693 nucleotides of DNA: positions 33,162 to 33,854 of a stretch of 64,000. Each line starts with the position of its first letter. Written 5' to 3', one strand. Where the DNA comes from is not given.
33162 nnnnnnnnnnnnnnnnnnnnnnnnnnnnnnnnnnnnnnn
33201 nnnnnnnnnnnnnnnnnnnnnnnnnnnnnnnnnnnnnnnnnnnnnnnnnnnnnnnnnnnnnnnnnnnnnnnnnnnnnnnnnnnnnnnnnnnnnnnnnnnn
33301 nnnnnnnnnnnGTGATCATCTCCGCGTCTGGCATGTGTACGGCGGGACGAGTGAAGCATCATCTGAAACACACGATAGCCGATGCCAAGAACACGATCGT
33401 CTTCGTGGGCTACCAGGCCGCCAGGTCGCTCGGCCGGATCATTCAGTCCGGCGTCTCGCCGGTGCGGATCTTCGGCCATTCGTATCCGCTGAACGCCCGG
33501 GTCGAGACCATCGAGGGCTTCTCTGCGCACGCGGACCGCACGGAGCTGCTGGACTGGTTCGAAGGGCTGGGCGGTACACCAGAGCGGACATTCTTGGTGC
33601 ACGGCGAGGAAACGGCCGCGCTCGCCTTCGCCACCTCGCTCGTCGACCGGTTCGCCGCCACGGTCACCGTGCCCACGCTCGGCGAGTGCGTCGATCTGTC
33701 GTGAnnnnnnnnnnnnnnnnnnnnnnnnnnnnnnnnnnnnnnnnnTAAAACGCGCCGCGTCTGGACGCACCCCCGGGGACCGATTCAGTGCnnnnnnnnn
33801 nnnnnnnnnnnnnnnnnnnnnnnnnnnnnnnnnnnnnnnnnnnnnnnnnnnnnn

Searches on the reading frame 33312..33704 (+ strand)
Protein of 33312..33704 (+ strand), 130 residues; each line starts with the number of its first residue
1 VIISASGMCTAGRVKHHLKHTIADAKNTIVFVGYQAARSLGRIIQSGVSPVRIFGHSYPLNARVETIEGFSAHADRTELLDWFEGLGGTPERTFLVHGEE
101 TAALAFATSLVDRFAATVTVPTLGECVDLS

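Call 26: search_protein_families(library=pfam, proteins=[window:33312-33704:+], max_evalue=0.001)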
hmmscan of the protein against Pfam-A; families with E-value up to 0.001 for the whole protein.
window:33312-33704:+ (130 aa): 2 families
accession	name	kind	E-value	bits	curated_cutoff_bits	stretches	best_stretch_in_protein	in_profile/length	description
PF07521.17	RMMBL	-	8.6e-17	61.3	21.6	1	58-120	2-62/63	Zn-dependent metallo-hydrolase RNA specificity domain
PF10996.14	Beta-Casp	-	2.6e-16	60.7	27.7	1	2-43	78-119/120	Beta-Casp domain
